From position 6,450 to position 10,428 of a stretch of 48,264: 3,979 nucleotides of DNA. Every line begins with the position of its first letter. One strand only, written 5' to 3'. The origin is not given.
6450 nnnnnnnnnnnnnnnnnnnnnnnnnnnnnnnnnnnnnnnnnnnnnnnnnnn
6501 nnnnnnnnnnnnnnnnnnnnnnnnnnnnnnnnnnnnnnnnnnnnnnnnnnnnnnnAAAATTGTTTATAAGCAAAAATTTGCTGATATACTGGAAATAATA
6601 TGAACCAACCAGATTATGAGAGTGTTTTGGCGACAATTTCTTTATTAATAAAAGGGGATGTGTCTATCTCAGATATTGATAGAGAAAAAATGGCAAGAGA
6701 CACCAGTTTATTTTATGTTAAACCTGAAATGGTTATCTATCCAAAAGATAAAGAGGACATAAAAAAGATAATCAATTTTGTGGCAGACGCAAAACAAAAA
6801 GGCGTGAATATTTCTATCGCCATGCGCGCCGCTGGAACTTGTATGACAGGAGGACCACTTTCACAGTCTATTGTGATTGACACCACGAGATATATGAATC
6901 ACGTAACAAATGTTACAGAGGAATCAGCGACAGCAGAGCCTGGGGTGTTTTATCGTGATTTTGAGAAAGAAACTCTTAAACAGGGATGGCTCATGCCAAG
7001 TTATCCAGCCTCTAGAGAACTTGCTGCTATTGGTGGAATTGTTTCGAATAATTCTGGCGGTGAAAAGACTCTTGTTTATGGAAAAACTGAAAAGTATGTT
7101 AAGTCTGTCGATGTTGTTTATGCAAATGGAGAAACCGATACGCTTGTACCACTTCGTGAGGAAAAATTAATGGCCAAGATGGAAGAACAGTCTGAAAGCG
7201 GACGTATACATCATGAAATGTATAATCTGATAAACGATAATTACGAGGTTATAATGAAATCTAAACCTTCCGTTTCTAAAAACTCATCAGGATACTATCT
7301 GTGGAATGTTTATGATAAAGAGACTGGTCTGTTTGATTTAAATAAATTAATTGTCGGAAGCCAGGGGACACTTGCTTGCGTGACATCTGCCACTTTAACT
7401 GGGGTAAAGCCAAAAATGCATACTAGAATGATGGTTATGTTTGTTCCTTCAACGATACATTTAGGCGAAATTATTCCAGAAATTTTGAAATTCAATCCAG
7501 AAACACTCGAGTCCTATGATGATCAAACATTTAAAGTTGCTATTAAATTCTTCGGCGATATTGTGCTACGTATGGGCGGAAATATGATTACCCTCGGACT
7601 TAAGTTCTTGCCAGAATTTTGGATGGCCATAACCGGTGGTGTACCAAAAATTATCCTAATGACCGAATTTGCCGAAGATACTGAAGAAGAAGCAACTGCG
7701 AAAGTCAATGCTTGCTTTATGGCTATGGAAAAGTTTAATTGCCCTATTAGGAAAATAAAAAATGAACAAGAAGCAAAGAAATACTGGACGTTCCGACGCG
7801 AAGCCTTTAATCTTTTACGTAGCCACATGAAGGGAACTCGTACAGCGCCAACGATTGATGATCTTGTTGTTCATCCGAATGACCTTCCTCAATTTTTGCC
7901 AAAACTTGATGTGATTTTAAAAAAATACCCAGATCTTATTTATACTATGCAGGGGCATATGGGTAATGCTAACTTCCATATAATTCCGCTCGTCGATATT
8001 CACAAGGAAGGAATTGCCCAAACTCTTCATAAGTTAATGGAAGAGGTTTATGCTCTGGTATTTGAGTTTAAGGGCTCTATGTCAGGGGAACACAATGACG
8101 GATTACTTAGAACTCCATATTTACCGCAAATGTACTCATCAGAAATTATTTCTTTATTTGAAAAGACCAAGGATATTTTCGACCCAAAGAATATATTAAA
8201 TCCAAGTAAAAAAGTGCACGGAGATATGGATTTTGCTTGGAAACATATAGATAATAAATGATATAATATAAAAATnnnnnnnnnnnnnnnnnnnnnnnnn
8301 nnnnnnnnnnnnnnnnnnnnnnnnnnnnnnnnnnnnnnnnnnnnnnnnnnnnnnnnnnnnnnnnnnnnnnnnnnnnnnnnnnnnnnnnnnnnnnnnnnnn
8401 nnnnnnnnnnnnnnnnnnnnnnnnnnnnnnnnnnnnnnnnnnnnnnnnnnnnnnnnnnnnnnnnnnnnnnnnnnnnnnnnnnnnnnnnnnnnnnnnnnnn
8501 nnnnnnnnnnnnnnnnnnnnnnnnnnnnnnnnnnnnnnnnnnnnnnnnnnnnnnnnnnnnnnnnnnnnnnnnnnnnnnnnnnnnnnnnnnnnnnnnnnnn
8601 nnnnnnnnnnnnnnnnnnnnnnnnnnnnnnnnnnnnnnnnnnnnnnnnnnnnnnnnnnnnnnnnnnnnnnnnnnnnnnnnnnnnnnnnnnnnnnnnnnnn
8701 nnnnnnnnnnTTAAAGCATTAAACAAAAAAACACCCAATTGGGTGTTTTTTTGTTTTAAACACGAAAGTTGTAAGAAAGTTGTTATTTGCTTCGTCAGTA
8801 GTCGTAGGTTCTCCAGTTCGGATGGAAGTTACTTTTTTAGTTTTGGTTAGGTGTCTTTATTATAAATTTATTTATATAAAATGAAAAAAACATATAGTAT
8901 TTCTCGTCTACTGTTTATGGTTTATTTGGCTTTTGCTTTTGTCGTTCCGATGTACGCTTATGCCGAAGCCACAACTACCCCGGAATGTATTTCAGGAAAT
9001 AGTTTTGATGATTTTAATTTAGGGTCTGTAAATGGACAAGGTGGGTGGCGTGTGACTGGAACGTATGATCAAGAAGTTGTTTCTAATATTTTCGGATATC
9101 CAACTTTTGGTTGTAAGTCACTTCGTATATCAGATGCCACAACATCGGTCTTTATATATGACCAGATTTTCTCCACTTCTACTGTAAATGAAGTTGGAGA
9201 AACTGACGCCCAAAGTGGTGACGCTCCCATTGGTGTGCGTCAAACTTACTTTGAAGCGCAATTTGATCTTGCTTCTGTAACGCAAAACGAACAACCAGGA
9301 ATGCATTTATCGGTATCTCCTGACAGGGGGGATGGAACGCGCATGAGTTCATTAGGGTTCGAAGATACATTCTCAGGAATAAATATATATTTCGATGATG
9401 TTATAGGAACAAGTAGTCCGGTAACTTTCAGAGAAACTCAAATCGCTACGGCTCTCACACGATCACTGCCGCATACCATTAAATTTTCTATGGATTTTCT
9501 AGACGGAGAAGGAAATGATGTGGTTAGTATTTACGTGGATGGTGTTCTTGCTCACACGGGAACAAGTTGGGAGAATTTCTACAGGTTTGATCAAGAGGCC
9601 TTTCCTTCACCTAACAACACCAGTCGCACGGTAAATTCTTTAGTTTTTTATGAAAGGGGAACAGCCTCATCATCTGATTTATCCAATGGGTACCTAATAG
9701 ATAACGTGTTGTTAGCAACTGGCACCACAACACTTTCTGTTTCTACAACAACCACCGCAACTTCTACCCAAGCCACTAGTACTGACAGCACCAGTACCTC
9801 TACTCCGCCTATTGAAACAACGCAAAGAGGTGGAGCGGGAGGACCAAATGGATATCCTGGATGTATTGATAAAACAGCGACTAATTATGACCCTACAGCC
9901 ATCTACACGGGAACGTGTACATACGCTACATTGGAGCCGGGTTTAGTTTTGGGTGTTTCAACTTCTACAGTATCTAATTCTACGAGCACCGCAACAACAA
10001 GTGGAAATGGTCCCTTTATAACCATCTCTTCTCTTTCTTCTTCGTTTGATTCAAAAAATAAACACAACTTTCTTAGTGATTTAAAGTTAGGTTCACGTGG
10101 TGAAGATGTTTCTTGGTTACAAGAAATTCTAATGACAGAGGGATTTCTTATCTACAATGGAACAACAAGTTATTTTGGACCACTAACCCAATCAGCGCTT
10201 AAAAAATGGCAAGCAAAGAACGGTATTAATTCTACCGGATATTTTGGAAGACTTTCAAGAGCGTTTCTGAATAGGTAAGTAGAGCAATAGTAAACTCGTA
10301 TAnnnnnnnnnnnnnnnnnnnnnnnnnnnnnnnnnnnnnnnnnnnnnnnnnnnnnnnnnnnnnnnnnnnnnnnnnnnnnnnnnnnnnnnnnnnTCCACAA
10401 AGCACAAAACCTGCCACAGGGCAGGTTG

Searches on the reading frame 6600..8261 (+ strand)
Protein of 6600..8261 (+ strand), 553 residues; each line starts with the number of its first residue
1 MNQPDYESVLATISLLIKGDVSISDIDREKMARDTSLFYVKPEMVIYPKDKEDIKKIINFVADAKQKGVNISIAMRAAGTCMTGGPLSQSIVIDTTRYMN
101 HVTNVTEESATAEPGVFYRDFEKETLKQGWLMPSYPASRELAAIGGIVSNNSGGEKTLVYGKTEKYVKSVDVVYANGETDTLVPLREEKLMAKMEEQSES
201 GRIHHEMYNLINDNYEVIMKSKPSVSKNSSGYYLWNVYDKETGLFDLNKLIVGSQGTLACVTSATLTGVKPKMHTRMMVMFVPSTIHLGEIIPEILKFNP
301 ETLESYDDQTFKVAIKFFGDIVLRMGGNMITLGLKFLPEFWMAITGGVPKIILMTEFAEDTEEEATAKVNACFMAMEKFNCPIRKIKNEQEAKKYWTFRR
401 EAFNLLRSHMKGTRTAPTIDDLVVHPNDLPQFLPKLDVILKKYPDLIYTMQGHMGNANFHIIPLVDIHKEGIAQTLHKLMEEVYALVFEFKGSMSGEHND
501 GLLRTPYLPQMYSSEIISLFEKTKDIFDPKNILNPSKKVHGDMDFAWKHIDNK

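Call 82: search_protein_families(library=pfam, proteins=[window:6600-8261:+], max_evalue=0.00001)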
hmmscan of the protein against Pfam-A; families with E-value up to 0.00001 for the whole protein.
window:6600-8261:+ (553 aa): 2 families
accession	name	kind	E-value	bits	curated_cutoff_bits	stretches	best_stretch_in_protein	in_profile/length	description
PF02913.24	FAD-oxidase_C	-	1.4e-37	130.2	21.2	1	274-537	4-247/248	FAD linked oxidases, C-terminal domain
PF01565.28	FAD_binding_4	-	5.8e-26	91.3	26.4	1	42-179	1-135/139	FAD binding domain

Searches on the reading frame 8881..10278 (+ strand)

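Call 82: search_protein_families(library=pfam, proteins=[window:8881-10278:+], max_evalue=0.00001)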
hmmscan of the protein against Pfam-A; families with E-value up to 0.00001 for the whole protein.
window:8881-10278:+ (465 aa): 1 family
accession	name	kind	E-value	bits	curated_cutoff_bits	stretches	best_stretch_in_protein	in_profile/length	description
PF01471.23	PG_binding_1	-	3.2e-11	43.7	23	1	406-457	1-51/57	Putative peptidoglycan binding domain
